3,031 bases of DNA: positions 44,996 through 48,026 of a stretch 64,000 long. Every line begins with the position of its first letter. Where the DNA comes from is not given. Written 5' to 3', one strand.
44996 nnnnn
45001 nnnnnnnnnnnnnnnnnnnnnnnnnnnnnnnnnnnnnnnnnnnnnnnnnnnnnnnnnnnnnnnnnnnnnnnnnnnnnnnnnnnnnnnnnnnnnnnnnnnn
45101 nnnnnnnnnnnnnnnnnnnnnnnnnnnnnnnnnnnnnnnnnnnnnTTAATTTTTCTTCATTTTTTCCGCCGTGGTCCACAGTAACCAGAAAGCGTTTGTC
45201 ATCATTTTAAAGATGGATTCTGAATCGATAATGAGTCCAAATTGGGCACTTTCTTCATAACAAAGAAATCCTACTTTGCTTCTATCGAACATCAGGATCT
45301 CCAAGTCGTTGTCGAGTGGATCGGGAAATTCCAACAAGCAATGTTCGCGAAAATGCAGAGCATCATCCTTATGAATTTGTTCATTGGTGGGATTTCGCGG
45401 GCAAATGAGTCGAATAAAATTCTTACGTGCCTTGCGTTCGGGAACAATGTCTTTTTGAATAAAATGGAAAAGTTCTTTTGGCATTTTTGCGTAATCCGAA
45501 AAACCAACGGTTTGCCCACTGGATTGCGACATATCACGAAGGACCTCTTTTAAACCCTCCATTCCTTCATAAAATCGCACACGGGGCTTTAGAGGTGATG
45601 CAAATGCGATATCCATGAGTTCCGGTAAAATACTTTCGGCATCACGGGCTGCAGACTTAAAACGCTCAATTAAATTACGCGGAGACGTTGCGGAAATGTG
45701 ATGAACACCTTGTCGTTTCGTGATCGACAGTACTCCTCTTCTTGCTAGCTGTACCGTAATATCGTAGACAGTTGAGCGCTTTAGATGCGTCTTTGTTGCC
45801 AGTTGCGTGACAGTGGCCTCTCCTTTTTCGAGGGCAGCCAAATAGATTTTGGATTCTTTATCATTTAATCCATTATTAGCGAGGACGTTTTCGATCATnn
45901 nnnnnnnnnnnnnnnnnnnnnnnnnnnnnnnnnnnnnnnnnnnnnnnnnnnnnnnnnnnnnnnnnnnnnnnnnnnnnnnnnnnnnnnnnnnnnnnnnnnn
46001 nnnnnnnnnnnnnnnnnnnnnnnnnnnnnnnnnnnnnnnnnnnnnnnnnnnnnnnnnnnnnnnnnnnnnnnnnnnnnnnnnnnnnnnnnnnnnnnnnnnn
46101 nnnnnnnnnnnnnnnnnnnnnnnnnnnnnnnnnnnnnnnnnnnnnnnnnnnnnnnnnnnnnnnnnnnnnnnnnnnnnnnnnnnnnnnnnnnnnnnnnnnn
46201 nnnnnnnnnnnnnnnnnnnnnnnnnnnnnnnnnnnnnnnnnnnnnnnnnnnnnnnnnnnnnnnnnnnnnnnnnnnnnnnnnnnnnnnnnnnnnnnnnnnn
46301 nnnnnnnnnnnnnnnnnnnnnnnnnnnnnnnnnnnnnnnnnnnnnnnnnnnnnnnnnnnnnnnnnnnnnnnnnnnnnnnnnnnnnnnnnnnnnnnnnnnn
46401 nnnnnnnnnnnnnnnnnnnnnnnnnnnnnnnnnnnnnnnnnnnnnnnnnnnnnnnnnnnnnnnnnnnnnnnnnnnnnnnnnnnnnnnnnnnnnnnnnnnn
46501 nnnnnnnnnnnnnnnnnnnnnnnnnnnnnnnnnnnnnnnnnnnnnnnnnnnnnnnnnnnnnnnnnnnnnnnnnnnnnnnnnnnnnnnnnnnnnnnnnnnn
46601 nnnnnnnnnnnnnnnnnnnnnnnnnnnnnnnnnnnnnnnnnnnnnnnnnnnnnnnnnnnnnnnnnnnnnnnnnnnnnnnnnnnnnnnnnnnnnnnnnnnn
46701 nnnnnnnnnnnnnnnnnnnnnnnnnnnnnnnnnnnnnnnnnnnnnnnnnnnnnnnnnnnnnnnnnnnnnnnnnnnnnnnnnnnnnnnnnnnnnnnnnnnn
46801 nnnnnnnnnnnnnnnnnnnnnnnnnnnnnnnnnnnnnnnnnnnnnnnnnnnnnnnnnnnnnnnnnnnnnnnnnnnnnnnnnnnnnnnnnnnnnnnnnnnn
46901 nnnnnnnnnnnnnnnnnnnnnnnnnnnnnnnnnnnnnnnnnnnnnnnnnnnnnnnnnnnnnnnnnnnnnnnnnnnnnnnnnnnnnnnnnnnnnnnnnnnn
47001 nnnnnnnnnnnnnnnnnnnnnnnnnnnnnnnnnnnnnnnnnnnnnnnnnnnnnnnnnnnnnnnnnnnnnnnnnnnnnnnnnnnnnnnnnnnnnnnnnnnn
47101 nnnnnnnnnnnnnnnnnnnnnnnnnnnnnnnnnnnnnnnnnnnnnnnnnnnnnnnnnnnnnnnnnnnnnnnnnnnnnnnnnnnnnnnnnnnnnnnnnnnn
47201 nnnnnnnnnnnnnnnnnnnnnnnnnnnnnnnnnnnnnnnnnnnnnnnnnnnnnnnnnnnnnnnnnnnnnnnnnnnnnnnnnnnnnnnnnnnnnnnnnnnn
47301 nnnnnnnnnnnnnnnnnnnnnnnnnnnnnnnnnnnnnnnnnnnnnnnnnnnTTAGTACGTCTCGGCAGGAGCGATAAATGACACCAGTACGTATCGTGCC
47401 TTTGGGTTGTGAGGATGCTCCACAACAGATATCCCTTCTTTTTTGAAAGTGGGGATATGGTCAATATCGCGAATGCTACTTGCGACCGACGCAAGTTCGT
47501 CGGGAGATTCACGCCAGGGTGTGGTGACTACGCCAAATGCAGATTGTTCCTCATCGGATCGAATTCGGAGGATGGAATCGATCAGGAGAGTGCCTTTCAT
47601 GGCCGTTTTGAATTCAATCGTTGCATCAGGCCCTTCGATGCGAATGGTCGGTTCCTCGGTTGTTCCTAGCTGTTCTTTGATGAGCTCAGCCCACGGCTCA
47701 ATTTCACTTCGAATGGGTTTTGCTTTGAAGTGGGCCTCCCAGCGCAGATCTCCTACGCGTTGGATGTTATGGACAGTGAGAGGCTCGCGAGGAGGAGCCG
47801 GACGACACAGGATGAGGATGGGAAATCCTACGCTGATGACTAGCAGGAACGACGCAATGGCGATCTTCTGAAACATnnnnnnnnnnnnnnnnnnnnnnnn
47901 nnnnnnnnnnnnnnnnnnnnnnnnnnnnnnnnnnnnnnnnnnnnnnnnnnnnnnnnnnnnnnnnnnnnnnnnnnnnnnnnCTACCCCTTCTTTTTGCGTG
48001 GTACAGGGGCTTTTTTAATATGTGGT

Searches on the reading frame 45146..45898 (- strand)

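Call 71: search_protein_families(library=pfam, proteins=[window:45146-45898:-], max_evalue=0.001)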
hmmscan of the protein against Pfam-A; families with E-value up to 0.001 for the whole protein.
window:45146-45898:- (250 aa): 2 families
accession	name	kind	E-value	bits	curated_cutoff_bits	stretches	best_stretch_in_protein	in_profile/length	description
PF01978.25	TrmB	-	2.4e-10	40.6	25.6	1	7-63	2-58/68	Sugar-specific transcriptional regulator TrmB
PF09339.16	HTH_IclR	-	0.00012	22.2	22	1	25-57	16-48/52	IclR helix-turn-helix domain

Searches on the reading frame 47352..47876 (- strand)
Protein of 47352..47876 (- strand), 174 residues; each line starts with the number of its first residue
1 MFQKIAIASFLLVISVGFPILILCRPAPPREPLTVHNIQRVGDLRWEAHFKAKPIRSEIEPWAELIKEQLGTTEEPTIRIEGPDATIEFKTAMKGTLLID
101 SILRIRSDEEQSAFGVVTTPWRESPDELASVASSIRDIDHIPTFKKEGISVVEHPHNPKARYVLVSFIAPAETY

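Call 62: search_protein_families(library=phrogs, proteins=[window:47352-47876:-], max_evalue=0.01)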
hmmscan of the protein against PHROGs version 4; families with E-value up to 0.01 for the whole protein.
window:47352-47876:- (174 aa): 0 families
